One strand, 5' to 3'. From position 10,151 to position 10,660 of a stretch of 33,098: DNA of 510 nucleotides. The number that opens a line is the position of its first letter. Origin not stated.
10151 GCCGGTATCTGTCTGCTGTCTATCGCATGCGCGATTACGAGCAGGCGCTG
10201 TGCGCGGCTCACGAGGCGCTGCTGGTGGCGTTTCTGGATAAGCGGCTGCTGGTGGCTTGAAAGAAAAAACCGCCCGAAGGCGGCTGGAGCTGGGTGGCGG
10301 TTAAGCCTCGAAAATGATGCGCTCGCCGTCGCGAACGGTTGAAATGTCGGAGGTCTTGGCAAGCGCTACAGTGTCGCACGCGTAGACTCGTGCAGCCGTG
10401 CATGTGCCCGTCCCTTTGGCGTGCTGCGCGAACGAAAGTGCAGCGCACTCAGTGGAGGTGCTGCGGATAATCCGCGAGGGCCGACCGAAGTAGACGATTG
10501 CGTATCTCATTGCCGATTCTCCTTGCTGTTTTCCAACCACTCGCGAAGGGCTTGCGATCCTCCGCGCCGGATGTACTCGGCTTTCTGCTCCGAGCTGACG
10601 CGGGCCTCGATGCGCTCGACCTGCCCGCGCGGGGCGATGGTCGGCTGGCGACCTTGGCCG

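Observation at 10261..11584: Autonomous antisense five-gene cassette of unknown function between the Q-like gene and the late promoter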

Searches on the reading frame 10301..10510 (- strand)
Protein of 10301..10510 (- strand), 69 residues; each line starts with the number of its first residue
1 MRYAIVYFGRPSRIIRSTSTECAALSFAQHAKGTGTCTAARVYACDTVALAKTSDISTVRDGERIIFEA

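Call 6: search_protein_families(library=pfam, proteins=[window:10301-10510:-], max_evalue=1)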
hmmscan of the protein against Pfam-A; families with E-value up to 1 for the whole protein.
window:10301-10510:- (69 aa): 0 families

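Call 9: search_protein_families(library=phrogs, proteins=[window:10301-10510:-], max_evalue=1)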
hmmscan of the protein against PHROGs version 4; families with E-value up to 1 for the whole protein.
window:10301-10510:- (69 aa): 0 families

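Call 10: search_protein_families(library=padloc, proteins=[window:10301-10510:-], max_evalue=1)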
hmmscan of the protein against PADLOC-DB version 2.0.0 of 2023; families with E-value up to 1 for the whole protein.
window:10301-10510:- (69 aa): 0 families

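Call 11: search_protein_families(library=ncbifam, proteins=[window:10301-10510:-], max_evalue=1)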
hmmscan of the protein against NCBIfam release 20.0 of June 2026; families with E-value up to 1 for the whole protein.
window:10301-10510:- (69 aa): 0 families

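Call 22: find_related_loci(query=window:10301-10510:-, collection=viral_contigs, flank=6000)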
Query window:10301-10510:- (69 aa) in viral_contigs; peptide patterns used: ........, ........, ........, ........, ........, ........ (x = any residue, [..] = any of these).
19 stretches matched a pattern; 1 encode a relative of the query (tblastn E <= 1e-3); 1 distinct loci.
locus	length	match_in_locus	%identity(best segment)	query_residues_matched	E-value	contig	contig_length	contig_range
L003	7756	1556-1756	58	3-69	4e-19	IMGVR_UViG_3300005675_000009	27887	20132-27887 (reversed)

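Call 26: find_encoding_contigs(protein=window:10301-10510:-, flank=8000, max_places=8)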
Protein window:10301-10510:- (69 aa): 23 contigs read that carry it; 8 places shown.
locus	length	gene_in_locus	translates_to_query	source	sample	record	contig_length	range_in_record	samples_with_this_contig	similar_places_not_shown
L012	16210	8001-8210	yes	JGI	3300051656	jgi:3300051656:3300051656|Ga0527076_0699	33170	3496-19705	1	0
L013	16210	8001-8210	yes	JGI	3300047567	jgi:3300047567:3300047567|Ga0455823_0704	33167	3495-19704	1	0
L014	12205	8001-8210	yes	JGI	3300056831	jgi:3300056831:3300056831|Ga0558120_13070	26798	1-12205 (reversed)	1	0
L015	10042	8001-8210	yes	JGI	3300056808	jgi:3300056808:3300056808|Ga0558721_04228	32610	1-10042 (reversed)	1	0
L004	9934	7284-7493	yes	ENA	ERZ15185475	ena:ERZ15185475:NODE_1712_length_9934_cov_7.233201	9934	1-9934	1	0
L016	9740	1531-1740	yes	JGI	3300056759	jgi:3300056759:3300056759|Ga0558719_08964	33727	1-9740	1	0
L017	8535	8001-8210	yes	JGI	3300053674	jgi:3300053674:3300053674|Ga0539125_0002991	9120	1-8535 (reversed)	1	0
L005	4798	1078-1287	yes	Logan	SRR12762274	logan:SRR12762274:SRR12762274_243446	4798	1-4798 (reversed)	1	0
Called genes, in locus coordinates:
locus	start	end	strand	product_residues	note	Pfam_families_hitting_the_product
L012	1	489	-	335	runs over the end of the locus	-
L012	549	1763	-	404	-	PF11651:P22_CoatProtein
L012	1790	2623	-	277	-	-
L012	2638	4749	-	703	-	PF16510:P22_portal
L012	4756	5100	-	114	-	-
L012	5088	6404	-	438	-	PF04466:Terminase_3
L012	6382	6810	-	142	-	PF03592:Terminase_2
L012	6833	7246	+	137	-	-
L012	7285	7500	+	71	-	-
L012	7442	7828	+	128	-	-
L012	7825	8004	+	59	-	-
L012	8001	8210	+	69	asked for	-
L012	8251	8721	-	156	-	-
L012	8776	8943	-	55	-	-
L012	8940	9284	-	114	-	-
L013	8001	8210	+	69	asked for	-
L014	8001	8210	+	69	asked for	-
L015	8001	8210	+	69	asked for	-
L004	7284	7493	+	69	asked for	-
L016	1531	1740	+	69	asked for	-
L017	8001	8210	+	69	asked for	-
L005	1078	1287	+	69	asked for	-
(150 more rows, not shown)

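Call 62: search_protein_representatives(protein=window:10301-10510:-)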
Query: 69 residues. Proteins with E-value up to 0.001 (for the whole library): 33; up to 1e-10: 5; up to 1e-30: 0. The best 33 are listed.
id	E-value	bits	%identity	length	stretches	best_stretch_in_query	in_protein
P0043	1.8e-12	62.6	54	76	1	3-69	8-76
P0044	5.7e-12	61.1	47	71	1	2-69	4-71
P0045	2.2e-11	59.2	62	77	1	22-69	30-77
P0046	3.7e-11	58.5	60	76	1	18-69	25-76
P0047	9.6e-11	57.2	48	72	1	2-68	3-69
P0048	1.6e-10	56.5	48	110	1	3-68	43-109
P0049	5.0e-10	55.0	52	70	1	1-66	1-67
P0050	6.4e-09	51.5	45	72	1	3-69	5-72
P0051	1.7e-08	50.1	49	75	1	3-67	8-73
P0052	3.7e-08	49.1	47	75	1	3-68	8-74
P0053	6.3e-08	48.4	47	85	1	13-65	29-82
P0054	1.1e-07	47.6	48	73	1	3-69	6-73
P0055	1.7e-07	47.0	30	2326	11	11-65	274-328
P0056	4.0e-07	45.9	52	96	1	3-67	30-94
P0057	9.3e-07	44.7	54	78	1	3-67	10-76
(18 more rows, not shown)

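Call 75: predict_structure(alignment_id=A3)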
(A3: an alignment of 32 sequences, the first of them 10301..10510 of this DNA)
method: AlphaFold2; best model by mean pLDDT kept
length: 69 residues; sequences in the alignment: 32
mean_pLDDT: 97.1   pTM: 0.83
mean pLDDT of the five models: 97.1, 89.0, 88.9, 88.3, 88.2
residues with pLDDT >= 90: 69; 70-90: 0; 50-70: 0; < 50: 0
segments of 3 or more residues with pLDDT < 50: none
pLDDT, mean of each block of 10 residues (from residue 1): 97 97 98 96 98 96 97
secondary structure, 60 per line:
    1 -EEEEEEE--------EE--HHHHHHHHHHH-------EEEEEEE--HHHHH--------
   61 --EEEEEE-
elements in order: E2-8 H21-31 E39-45 H48-52 E63-68

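Call 78: fold_search(model_id=the predicted structure, library=pdb)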
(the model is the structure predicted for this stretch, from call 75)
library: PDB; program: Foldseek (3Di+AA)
matches with E <= 10: 7; with E <= 0.001: 0
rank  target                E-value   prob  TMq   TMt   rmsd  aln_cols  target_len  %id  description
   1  8flj_M                3.1e+00  0.13  0.48  0.05   4.7        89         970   10  Cas1-Cas2/3 integrase and IHF bound to CRISPR leader, repeat and foreign DNA (released 2023-09-06)
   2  9p1d_B                3.5e+00  0.09  0.44  0.33   4.9        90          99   12  Cas1-Cas2/3 integrase bound to foreign dsDNA fragment (released 2025-10-22)
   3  8flj_N                4.0e+00  0.11  0.47  0.05   5.0        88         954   10  Cas1-Cas2/3 integrase and IHF bound to CRISPR leader, repeat and foreign DNA (released 2023-09-06)
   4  9p1d_A                4.0e+00  0.08  0.44  0.04   4.8        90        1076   12  Cas1-Cas2/3 integrase bound to foreign dsDNA fragment (released 2025-10-22)
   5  7chr                  4.7e+00  0.08  0.34  0.32   6.2        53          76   13  AcrIF9 (released 2020-12-23)
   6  9p11_A                7.3e+00  0.07  0.46  0.05   5.2        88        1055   10  Cas1-Cas2/3 integrase, heterohexameric assembly (released 2025-10-22)
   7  5b7i_A                8.2e+00  0.07  0.49  0.05   4.8        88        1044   11  Cas3-AcrF3 complex (released 2016-07-06)

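Call 79: fold_search(model_id=the predicted structure, library=viral)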
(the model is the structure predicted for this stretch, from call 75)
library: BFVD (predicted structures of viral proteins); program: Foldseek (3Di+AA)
matches with E <= 10: 82; with E <= 0.001: 0
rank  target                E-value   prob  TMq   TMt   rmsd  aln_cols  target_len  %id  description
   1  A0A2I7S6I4            4.4e-01  0.66  0.55  0.48   5.7        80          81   16  (no name in the UniProt tables at hand)
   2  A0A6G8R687            7.6e-01  0.66  0.56  0.51   5.0        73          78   15  Uncharacterized protein [Synechococcus phage S-N03]
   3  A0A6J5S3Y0            1.2e+00  0.57  0.50  0.60   4.1        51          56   24  Uncharacterized protein [uncultured Caudovirales phage]
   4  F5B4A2                1.3e+00  0.41  0.54  0.44   5.0        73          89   18  (no name in the UniProt tables at hand)
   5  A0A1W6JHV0            1.4e+00  0.47  0.57  0.52   4.4        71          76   15  Uncharacterized protein [Lactococcus phage LW33]
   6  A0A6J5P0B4            1.5e+00  0.41  0.45  0.55   6.2        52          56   19  Uncharacterized protein [uncultured Caudovirales phage]
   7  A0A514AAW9            1.8e+00  0.33  0.51  0.56   3.9        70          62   21  (no name in the UniProt tables at hand)
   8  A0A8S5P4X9            1.9e+00  0.38  0.59  0.58   5.2        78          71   15  Uncharacterized protein [Siphoviridae sp. ctkyp1]
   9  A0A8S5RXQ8            2.3e+00  0.30  0.58  0.57   7.1        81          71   17  Uncharacterized protein [Siphoviridae sp. ctWdm1]
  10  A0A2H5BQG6            2.4e+00  0.11  0.32  0.27   7.8        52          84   13  Uncharacterized protein [Pseudomonas phage TC6]
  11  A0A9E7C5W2            2.6e+00  0.21  0.51  0.55   3.7        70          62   14  Uncharacterized protein [Escherichia phage SKA49]
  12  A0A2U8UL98            2.7e+00  0.20  0.28  0.44   3.8        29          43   28  (no name in the UniProt tables at hand)
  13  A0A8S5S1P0            2.7e+00  0.18  0.52  0.48   5.1        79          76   10  Uncharacterized protein [Siphoviridae sp. ctCIv11]
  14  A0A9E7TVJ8            2.9e+00  0.18  0.51  0.40   6.9        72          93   10  Uncharacterized protein [Gordonia phage Aleemily]
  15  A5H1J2                3.1e+00  0.25  0.48  0.63   4.6        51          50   22  p52 [Xanthomonas phage Xop411]
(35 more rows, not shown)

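Call 106: find_encoding_contigs(protein=P0043, flank=3000, max_places=3)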
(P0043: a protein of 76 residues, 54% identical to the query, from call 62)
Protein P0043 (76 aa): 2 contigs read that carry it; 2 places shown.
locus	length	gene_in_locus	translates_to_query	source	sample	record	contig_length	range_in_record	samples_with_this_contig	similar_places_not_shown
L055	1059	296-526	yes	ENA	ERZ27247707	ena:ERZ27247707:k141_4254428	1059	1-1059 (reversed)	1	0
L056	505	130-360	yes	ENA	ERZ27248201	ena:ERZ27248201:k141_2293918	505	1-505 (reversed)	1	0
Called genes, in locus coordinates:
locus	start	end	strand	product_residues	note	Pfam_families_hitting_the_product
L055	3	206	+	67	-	?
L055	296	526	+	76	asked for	-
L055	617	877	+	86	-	-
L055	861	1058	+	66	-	?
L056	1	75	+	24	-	?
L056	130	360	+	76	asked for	-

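Call 107: find_encoding_contigs(protein=P0047, flank=3000, max_places=3)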
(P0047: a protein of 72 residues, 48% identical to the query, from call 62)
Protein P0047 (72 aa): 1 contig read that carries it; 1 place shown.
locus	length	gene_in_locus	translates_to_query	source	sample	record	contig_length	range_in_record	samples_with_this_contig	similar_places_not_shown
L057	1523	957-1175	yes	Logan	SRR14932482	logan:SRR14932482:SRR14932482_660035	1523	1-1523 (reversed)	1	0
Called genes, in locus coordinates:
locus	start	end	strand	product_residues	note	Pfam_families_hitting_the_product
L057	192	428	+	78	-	-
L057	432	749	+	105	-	-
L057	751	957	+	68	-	-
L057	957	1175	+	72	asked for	-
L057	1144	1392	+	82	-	PF20432:Xre-like-HTH, PF12844:HTH_19 (weak), PF13560:HTH_31, PF01381:HTH_3 (weak)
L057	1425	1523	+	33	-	?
